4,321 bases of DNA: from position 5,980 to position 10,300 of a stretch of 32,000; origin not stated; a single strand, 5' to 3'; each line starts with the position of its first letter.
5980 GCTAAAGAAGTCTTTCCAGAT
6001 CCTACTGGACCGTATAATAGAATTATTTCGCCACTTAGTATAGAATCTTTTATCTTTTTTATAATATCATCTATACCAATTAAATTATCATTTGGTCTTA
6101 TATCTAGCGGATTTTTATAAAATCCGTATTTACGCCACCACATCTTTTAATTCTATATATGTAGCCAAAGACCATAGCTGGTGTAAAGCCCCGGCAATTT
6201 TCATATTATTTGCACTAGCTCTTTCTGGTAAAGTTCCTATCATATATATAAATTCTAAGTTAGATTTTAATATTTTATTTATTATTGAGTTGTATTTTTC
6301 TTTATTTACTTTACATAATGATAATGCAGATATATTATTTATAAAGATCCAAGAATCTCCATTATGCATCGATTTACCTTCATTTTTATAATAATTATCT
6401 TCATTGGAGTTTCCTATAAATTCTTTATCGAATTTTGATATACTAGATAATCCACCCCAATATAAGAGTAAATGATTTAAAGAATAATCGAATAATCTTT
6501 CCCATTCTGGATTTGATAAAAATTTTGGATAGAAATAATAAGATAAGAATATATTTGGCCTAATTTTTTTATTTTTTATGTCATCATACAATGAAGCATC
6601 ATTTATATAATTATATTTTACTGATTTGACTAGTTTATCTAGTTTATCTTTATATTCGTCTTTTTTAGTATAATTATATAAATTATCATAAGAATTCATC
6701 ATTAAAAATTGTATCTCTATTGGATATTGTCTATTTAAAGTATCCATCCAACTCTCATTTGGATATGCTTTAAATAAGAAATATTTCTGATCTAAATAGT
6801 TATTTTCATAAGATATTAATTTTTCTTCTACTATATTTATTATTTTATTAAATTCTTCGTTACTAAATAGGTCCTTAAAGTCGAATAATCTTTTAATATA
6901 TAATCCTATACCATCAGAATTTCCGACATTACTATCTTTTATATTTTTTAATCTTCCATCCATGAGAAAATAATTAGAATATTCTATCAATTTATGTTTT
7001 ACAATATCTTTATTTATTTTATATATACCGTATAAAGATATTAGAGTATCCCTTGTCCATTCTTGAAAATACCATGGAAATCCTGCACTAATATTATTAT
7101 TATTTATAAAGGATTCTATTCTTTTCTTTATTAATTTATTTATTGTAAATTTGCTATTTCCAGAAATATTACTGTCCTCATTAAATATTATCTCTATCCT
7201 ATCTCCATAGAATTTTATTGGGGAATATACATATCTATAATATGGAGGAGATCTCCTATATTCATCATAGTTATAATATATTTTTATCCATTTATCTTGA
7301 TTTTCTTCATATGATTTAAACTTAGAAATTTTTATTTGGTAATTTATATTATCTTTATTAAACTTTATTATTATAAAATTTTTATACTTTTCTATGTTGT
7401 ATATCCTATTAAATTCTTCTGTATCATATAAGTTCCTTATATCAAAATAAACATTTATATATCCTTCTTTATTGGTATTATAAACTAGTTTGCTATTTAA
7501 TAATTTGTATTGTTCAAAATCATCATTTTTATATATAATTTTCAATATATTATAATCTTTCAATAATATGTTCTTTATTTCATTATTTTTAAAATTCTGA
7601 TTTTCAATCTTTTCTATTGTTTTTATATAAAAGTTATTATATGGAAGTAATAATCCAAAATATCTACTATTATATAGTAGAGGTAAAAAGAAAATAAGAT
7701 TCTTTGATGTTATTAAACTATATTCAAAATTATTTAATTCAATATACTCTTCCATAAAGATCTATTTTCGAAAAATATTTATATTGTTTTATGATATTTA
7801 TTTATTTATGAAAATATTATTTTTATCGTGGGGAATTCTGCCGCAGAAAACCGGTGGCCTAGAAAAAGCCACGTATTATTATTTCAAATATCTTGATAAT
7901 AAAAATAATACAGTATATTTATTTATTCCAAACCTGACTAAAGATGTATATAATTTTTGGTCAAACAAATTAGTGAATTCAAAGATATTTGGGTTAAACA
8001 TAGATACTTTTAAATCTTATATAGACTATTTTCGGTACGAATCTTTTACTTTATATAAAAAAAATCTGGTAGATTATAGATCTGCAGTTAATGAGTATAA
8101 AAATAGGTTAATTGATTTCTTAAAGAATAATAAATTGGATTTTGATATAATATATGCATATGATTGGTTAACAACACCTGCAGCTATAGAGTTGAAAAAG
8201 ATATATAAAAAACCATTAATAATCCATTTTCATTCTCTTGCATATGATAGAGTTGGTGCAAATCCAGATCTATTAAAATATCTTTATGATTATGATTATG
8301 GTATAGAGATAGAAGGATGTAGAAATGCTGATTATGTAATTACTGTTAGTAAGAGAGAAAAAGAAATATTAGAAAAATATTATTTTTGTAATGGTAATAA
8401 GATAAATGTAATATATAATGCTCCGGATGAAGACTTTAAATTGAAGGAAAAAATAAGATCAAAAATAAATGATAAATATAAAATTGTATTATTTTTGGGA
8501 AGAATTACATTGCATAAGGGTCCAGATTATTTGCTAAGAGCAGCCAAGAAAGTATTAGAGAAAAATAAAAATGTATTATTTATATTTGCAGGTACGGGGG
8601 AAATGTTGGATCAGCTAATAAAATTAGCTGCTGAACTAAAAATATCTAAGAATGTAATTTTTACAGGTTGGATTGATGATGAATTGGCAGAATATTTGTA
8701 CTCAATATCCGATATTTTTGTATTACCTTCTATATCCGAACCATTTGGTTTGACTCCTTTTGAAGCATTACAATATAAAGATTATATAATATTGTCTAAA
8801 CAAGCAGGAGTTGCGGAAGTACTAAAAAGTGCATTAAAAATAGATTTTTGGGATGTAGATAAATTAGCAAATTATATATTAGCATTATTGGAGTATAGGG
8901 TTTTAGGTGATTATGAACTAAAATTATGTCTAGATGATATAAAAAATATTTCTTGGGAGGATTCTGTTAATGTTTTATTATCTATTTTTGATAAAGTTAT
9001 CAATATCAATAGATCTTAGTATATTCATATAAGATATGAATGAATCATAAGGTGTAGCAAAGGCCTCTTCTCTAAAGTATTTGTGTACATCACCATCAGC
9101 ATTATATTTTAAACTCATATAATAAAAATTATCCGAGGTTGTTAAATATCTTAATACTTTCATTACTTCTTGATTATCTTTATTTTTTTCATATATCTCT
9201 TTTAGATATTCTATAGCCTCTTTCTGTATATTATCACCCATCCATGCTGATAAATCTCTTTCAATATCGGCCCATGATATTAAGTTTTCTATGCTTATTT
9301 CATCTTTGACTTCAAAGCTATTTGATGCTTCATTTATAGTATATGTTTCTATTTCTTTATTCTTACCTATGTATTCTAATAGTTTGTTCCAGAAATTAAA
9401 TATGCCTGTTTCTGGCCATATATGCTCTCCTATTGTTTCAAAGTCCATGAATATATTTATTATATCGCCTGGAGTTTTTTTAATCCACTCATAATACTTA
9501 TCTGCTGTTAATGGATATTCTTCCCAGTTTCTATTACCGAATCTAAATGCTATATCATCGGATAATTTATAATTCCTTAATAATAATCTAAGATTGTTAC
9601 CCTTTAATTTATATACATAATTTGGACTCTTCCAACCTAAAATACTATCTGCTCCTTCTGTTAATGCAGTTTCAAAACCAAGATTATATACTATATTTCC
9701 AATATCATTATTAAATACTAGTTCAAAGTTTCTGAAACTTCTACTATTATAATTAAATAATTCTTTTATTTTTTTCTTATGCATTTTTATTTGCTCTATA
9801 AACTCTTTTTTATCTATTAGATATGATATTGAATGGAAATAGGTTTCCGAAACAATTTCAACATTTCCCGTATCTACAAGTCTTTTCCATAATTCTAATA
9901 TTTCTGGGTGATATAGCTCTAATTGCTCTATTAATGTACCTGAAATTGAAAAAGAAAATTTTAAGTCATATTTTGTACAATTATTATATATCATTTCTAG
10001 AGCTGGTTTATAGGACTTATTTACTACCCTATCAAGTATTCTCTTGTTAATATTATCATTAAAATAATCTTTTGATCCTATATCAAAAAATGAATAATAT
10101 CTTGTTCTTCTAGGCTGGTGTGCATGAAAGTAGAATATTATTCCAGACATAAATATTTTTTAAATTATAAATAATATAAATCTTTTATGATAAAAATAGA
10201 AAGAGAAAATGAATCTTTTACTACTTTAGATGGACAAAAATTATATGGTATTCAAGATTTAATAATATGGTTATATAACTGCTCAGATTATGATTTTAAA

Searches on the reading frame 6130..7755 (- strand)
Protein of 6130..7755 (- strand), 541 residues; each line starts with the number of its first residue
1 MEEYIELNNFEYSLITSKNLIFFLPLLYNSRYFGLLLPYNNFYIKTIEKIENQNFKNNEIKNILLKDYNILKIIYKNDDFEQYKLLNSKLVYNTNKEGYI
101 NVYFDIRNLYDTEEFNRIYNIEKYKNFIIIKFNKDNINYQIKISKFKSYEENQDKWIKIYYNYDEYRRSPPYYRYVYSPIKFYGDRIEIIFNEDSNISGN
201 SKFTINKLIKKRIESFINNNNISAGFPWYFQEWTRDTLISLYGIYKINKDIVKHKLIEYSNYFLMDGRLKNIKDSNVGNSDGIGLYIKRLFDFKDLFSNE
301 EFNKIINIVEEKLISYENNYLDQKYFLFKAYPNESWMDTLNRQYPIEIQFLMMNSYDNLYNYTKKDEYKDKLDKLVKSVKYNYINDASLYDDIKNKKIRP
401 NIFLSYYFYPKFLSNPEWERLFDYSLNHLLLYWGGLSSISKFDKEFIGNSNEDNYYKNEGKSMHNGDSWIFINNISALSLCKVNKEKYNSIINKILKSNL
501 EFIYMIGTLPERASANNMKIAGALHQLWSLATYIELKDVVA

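Call 3: search_protein_families(library=pfam, proteins=[window:6130-7755:-], max_evalue=0.01)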
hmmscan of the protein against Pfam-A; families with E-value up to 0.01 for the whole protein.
window:6130-7755:- (541 aa): 1 family
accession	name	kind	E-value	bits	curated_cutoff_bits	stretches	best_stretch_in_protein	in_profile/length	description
PF06202.20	GDE_C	-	9.6e-18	64.7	21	1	218-534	14-366/367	Amylo-alpha-1,6-glucosidase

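Call 4: search_protein_families(library=ncbifam, proteins=[window:6130-7755:-], max_evalue=0.01)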
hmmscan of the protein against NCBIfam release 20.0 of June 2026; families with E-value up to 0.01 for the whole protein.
window:6130-7755:- (541 aa): 0 families

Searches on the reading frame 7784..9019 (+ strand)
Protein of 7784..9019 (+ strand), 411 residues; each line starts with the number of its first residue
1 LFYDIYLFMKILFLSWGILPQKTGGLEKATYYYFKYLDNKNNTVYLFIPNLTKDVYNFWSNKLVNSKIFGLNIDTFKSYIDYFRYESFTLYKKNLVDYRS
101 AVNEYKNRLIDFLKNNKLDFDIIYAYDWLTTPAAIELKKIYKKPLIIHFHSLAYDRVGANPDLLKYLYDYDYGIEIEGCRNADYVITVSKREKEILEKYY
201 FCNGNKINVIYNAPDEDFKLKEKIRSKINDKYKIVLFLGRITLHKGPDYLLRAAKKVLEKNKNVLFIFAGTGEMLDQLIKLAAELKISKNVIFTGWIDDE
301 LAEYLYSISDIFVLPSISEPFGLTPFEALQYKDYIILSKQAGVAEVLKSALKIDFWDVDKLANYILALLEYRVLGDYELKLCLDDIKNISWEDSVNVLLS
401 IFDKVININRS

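Call 3: search_protein_families(library=pfam, proteins=[window:7784-9019:+], max_evalue=0.01)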
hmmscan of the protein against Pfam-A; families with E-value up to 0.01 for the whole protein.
window:7784-9019:+ (411 aa): 7 families
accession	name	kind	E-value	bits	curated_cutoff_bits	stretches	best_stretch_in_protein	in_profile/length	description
PF00534.26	Glycos_transf_1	-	3e-34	118.5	26.4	1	222-370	5-157/172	Glycosyl transferases group 1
PF13692.12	Glyco_trans_1_4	-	2.1e-24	86.9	27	1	233-370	2-141/142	Glycosyl transferases group 1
PF13439.12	Glyco_transf_4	-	3.2e-16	60.2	28.5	1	24-217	2-169/170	Glycosyltransferase Family 4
PF08323.17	Glyco_transf_5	-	1.9e-11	44.6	22.7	1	10-201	1-230/239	Starch synthase catalytic domain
PF20706.3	GT4-conflict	-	3.6e-11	43.1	26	1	111-351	72-324/385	Family 4 Glycosyltransferase in conflict systems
PF13579.12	Glyco_trans_4_4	-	9.5e-06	26.5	29.7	1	110-212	64-157/158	Glycosyl transferase 4-like domain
PF00982.27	Glyco_transf_20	-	1.3e-05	24.6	32.5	1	301-367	364-435/473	Glycosyltransferase family 20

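Call 4: search_protein_families(library=ncbifam, proteins=[window:7784-9019:+], max_evalue=0.01)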
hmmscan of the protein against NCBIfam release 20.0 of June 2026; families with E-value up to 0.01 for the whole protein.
window:7784-9019:+ (411 aa): 35 families (the best 25 are shown)
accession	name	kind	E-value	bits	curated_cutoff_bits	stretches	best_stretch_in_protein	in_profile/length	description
TIGR04157.1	glyco_rSAM_CFB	subfamily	4.6e-30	104.9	400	1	165-351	154-343/406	TIGR04157 family glycosyltransferase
TIGR02149.1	glgA_Coryne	subfamily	4.2e-26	92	302.4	1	95-348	61-323/391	glycogen synthase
TIGR03449.1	mycothiol_MshA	equivalog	4.7e-22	78.5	462.5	1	92-406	77-404/406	D-inositol-3-phosphate glycosyltransferase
TIGR02095.1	glgA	subfamily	1.4e-20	73.4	328.45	1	219-347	281-407/477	glycogen/starch synthase, ADP-glucose type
NF038295.1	EPS_HpsP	equivalog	1.3e-16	60.6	550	1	107-350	80-329/388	hormogonium polysaccharide biosynthesis glycosyltransferase HpsP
TIGR03999.1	thiol_BshA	equivalog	3.5e-16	59.1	273.7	1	180-373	143-340/375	N-acetyl-alpha-D-glucosaminyl L-malate synthase BshA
NF001898.0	PRK00654.1-1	equivalog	1.2e-15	57.2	603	1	213-346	274-406/477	glycogen synthase GlgA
TIGR04047.1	MSMEG_0565_glyc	hypoth_equivalog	1.4e-14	54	259.85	1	101-400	67-369/373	MSMEG_0565 family glycosyltransferase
NF001905.0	PRK00654.2-4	subfamily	2e-14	53.1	560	2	220-346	287-413/489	glycogen synthase GlgA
NF046085.1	XrtY_assoc_Gly1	equivalog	6.5e-14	51.6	400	1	184-348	163-324/387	XrtY-associated glycosyltransferase XYAG1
NF047684.1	TeichurnBiosyTuaC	equivalog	1.1e-13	50.9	550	1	113-373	102-356/391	teichuronic acid biosynthesis protein TuaC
NF053513.1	Gtran_IagA_BgsA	equivalog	5.1e-13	48.7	460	1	110-338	34-265/333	LTA glycolipid anchor biosynthesis glycosyltransferase, IagA/BgsA family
TIGR04063.1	stp3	hypoth_equivalog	2.2e-12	46.6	442.05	1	81-347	56-333/397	TIGR04063 family PEP-CTERM/XrtA system glycosyltransferase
NF001899.0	PRK00654.1-2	equivalog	3.2e-12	45.6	459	1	219-347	278-404/478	glycogen synthase GlgA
NF050063.1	ProtGlycPglJ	equivalog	4.2e-12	46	500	1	181-348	144-306/363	N-acetylgalactosamine-N,N'-diacetylbacillosaminyl-diphospho-undecaprenol 4-alpha-N-acetylgalactosaminyltransferase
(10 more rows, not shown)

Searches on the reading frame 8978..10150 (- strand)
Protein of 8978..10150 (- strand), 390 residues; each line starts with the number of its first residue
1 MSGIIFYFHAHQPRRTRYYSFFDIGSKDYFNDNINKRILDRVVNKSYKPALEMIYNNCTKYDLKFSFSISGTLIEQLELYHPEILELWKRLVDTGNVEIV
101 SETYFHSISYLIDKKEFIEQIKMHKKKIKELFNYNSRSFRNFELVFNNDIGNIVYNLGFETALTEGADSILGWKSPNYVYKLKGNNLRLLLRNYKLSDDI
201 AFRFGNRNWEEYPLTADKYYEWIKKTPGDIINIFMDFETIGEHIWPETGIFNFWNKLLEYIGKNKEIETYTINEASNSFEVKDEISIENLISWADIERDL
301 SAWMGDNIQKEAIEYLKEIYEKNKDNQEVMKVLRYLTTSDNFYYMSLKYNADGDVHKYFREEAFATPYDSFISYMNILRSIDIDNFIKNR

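Call 3: search_protein_families(library=pfam, proteins=[window:8978-10150:-], max_evalue=0.01)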
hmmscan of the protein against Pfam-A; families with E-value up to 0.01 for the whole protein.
window:8978-10150:- (390 aa): 2 families
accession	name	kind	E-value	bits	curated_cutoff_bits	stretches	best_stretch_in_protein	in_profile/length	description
PF03065.20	Glyco_hydro_57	-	9.5e-77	258.6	21.2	1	5-287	1-290/291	Glycosyl hydrolase family 57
PF01522.26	Polysacc_deac_1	-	2.9e-07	30.9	23.1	1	51-161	21-123/124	Polysaccharide deacetylase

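Call 4: search_protein_families(library=ncbifam, proteins=[window:8978-10150:-], max_evalue=0.01)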
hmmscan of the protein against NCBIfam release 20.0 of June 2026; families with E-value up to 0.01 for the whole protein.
window:8978-10150:- (390 aa): 1 family
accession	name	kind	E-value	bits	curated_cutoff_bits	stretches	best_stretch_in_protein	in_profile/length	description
TIGR02764.1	spore_ybaN_pdaB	equivalog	0.00037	20.3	237.4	1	52-165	22-127/191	polysaccharide deacetylase family sporulation protein PdaB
